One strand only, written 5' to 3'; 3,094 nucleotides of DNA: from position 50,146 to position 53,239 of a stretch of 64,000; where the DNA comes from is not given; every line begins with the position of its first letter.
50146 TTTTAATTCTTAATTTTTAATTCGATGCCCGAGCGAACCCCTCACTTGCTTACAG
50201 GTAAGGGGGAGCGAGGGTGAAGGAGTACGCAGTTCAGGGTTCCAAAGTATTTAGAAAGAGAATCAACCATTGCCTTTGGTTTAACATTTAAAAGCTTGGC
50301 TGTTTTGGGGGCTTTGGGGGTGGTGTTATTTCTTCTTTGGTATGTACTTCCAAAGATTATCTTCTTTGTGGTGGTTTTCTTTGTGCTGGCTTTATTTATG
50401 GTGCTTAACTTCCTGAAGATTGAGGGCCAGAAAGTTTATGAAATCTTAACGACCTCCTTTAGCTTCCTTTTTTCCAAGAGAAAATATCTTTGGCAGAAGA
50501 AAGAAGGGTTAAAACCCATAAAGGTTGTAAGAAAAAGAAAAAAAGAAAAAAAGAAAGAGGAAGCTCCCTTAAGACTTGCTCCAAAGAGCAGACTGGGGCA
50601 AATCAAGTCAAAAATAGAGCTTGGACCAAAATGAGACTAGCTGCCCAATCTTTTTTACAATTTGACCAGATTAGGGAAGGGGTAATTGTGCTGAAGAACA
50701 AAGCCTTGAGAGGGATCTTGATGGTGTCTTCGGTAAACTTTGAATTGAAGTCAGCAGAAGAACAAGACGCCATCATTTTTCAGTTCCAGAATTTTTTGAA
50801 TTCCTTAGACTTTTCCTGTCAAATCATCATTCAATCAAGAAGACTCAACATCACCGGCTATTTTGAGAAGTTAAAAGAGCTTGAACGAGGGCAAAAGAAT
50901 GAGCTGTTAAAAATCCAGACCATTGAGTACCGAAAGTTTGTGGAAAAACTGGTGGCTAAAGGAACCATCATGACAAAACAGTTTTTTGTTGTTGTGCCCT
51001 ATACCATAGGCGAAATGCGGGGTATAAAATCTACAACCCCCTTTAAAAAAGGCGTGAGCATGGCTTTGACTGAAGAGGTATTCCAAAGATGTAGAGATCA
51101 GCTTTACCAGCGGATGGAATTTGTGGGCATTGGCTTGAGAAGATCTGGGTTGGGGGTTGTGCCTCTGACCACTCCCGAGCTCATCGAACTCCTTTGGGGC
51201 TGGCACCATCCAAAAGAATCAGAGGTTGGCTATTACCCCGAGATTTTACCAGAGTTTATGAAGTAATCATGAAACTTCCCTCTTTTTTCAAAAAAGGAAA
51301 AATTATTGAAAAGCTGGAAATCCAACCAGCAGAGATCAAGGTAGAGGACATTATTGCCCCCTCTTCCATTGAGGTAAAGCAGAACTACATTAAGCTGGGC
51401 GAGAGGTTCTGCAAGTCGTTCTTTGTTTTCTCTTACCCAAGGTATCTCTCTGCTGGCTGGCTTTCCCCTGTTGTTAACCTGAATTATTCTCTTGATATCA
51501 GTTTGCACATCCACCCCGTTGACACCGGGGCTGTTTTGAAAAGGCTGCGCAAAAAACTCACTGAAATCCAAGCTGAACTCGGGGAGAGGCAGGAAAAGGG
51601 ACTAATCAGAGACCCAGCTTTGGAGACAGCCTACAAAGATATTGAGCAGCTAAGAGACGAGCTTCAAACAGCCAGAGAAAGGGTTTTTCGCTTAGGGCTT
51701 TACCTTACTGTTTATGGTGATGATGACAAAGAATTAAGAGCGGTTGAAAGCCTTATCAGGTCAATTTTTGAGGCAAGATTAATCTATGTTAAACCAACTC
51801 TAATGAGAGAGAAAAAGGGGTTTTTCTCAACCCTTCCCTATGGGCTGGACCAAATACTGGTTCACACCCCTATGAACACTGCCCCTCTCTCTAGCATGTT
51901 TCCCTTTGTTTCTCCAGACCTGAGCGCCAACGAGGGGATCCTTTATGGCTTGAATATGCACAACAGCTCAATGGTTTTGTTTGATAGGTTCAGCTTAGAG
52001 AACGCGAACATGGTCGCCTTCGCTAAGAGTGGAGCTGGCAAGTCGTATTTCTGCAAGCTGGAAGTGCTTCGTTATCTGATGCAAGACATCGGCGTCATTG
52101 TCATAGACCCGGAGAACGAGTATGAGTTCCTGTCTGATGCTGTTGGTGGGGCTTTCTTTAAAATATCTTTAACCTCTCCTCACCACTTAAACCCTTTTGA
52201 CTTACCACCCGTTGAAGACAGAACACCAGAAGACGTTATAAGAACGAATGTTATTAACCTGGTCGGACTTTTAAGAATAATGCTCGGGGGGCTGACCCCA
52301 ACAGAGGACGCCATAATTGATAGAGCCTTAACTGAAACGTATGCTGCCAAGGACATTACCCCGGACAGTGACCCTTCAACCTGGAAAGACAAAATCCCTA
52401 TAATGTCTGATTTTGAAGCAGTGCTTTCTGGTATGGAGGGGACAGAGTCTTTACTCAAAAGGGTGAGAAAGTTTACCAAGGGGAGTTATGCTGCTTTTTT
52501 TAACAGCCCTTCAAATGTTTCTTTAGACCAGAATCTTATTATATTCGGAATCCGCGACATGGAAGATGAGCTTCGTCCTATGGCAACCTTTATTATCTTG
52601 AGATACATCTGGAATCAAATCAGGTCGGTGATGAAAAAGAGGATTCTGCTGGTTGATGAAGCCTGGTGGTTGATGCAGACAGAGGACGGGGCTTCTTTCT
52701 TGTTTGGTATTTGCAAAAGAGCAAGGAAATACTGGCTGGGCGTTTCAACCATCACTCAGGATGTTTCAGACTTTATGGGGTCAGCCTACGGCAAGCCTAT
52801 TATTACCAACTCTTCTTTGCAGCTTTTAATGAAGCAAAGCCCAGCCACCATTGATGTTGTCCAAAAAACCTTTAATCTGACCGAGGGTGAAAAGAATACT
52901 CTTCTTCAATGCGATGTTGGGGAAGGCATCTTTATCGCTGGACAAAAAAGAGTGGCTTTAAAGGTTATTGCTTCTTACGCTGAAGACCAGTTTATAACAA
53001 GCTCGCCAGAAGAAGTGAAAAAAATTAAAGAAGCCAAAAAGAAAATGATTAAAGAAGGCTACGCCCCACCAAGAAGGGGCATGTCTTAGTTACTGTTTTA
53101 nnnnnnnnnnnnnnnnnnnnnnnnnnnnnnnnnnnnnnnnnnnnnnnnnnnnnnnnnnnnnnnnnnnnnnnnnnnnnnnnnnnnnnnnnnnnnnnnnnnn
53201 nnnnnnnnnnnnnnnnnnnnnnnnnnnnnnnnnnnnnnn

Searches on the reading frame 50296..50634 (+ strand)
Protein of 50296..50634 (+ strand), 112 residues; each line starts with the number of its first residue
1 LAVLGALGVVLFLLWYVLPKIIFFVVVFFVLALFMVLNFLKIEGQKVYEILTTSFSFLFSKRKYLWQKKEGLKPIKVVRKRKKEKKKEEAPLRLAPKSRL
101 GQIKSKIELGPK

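Call 9: search_protein_families(library=pfam, proteins=[window:50296-50634:+], max_evalue=1)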
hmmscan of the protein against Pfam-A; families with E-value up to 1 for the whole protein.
window:50296-50634:+ (112 aa): 3 families
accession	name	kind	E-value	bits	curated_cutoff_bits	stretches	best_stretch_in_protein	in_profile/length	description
PF04932.20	Wzy_C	-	0.0067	16.7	31.7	1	2-67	18-89/149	O-Antigen ligase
PF12666.12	PrgI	-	0.088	13.8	27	1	2-64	23-89/91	PrgI family protein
PF12648.12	TcpE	-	0.86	10.6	29.9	0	8-64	32-95/100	TcpE family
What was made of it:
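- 50296..50634 (+): PrgI/VirB3-like small membrane protein. Its own Pfam match to PrgI is weak, E=0.088 (call 9).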

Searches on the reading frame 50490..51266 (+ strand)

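Call 9: search_protein_families(library=pfam, proteins=[window:50490-51266:+], max_evalue=1)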
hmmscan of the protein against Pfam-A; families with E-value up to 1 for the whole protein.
window:50490-51266:+ (258 aa): 1 family
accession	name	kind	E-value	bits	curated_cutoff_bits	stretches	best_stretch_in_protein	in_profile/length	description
PF16636.10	APC_u15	-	0.51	11.2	27.5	1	2-54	13-65/81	Unstructured region on APC between APC_crr regions 5 and 6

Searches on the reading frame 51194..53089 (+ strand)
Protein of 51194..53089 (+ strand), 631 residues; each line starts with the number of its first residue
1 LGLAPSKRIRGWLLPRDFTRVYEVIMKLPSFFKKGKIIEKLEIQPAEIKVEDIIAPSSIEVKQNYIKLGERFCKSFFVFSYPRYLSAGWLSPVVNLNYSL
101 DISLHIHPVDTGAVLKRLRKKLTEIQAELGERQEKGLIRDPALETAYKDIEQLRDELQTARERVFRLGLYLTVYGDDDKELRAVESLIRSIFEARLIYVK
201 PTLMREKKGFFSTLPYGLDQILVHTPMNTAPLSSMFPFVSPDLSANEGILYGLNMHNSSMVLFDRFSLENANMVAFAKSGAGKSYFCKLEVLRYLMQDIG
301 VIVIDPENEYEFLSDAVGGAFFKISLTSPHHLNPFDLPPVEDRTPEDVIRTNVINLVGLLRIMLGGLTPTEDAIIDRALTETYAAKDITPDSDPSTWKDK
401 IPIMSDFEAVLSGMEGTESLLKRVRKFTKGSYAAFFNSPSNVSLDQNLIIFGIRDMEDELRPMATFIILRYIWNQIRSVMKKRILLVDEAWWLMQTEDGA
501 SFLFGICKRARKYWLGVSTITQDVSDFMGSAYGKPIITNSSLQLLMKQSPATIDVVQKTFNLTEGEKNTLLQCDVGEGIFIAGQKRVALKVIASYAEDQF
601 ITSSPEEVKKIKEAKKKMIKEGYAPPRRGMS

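Call 9: search_protein_families(library=pfam, proteins=[window:51194-53089:+], max_evalue=1)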
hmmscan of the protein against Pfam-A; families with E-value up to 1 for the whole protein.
window:51194-53089:+ (631 aa): 5 families
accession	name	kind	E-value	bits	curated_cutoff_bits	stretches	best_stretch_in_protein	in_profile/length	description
PF19044.6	P-loop_TraG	-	7.8e-28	97.7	25.8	1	267-574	26-346/413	TraG P-loop domain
PF12846.13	AAA_10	-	3.4e-08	33.3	27.5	2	478-530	237-289/362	AAA-like domain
PF01935.23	DUF87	-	5.3e-07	30.4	23.2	1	276-346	29-84/220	Helicase HerA, central domain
PF11130.14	TraC_F_IV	-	9.7e-06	25.3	28.1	1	133-216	291-373/375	TraC protein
PF03135.19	CagE_TrbE_VirB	-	0.07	13.5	21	1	145-215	123-196/204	CagE, TrbE, VirB family, component of type IV transporter system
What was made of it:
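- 51194..53089 (+): VirB4-type ATPase (631 aa). Pfam TraG P-loop E=7.8e-28 and AAA_10 (call 9).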

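Call 59: find_related_loci(query=window:51194-53089:+, collection=metagenome_contigs, flank=10000)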
Query window:51194-53089:+ (631 aa) in metagenome_contigs; peptide patterns used: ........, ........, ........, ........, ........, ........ (x = any residue, [..] = any of these).
599 stretches matched a pattern (row limit reached: there are more); 527 encode a relative of the query (tblastn E <= 1e-3); the best 80 are kept; 80 distinct loci.
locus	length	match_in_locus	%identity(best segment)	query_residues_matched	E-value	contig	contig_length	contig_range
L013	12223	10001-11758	75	23-608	0e+0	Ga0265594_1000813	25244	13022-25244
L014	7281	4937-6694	75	23-608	0e+0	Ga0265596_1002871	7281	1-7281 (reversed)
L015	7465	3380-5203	71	3-618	0e+0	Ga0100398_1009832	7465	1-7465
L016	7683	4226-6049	71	3-618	0e+0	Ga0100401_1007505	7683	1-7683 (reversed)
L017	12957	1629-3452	71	3-618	0e+0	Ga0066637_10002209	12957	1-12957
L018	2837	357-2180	68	11-614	0e+0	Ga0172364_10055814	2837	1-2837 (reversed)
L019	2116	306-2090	70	26-618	0e+0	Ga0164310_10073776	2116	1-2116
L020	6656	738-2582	68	7-620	0e+0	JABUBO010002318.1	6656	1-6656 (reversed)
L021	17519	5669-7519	67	7-620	0e+0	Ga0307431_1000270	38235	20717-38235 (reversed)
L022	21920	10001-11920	65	1-625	0e+0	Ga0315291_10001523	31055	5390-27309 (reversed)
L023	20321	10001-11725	71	48-621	0e+0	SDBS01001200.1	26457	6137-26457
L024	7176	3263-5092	68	3-608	0e+0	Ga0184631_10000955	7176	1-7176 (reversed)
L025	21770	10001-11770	69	25-615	0e+0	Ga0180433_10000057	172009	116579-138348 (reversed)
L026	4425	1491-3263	67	25-615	0e+0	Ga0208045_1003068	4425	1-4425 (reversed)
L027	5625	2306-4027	70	52-624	0e+0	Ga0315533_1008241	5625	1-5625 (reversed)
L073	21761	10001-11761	66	33-618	0e+0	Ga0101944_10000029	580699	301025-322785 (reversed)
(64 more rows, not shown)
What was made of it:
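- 51194..53089 (+): 80 metagenome relatives at 61-75% identity (call 59).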

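Call 88: search_protein_families(library=pfam, proteins=[L073:4179-5006:+, L073:5014-6897:+, L073:6917-7498:+, L073:8887-9297:+, L073:9299-9955:+, L073:11790-12194:+, L073:12195-15395:+, L073:15420-16844:+, L073:16847-18034:+, L073:19993-21348:+], max_evalue=0.01)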
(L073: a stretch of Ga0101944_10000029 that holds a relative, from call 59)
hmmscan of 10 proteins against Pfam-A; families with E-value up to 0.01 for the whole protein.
L073:4179-5006:+ (275 aa): 9 families
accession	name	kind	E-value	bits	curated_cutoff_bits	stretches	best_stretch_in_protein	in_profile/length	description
PF00398.26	RrnaAD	-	2.9e-56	190.9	24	1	22-266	6-258/263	Ribosomal RNA adenine dimethylase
PF13649.12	Methyltransf_25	-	5e-09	37.2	27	1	50-133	1-87/97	Methyltransferase domain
PF13847.12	Methyltransf_31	-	2.4e-07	31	27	1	45-133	2-95/145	Methyltransferase domain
PF08241.18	Methyltransf_11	-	9.1e-07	29.9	21.2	1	51-108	1-58/95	Methyltransferase domain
PF05958.17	tRNA_U5-meth_tr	-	0.00047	19.7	23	1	27-97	183-251/357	tRNA (Uracil-5-)-methyltransferase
PF05219.18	DREV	-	0.00083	19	26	1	7-98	50-144/265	DREV methyltransferase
PF01564.23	Spermine_synth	-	0.0019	18.2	22.9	1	49-114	21-86/186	Spermine/spermidine synthase domain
PF01135.25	PCMT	-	0.0032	17.7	20.3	1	39-89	66-119/210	Protein-L-isoaspartate(D-aspartate) O-methyltransferase (PCMT)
PF03602.21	Cons_hypoth95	-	0.0051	16.9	24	1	50-160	45-165/182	Conserved hypothetical protein 95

L073:5014-6897:+ (627 aa): 1 family
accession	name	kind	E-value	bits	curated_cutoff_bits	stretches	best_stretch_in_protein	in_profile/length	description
PF04610.19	TrbL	-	2.2e-06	28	25.9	1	179-362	21-213/215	TrbL/VirB6 plasmid conjugal transfer protein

L073:6917-7498:+ (193 aa): 0 families

L073:8887-9297:+ (136 aa): 1 family
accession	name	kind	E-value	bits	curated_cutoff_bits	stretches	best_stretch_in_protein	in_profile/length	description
PF12666.12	PrgI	-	3.5e-06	27.9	27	1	6-87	2-88/91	PrgI family protein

L073:9299-9955:+ (218 aa): 1 family
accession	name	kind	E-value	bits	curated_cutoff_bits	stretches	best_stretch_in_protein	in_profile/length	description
PF11130.14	TraC_F_IV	-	5.3e-05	22.9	28.1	1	17-204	14-175/375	TraC protein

L073:11790-12194:+ (134 aa): 0 families

L073:12195-15395:+ (1066 aa): 0 families

L073:15420-16844:+ (474 aa): 1 family
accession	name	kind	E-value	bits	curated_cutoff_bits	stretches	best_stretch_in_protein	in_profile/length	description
PF18895.5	T4SS_pilin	-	3.2e-05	24.4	26.6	1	65-116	18-68/71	Type IV secretion system pilin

L073:16847-18034:+ (395 aa): 0 families

L073:19993-21348:+ (451 aa): 9 families
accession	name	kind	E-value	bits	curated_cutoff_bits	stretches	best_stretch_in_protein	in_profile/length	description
PF00308.24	Bac_DnaA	-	1.6e-69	233.6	23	1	116-276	1-161/162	Bacterial DnaA ATPAse domain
PF08299.17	Bac_DnaA_C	-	6.5e-26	90.6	31.5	1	360-427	2-69/69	Bacterial dnaA protein helix-turn-helix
PF11638.13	DnaA_N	-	6.2e-16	58.3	24.6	1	5-66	2-64/65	DnaA N-terminal domain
PF01695.23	IstB_IS21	-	3.8e-12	46.6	24.1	1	152-254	95-194/238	IstB-like ATP binding protein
PF00004.35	AAA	-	1.5e-06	29.1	21.2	1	153-270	2-127/131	ATPase family associated with various cellular activities (AAA)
PF01637.24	ATPase_2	-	4e-05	24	33.2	1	148-259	19-123/225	ATPase domain predominantly from Archaea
PF13173.12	AAA_14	-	4.3e-05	23.9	27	1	150-270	3-115/129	AAA domain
PF13401.12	AAA_22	-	0.00083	20.1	27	0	151-199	7-59/130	AAA domain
PF13479.12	AAA_24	-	0.0052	17.1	27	0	152-222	5-74/195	AAA domain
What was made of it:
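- On VirB6/TrbL (considered for the 2095-aa protein): A true TrbL homologue exists as a separate gene in related locus L073 (call 88).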
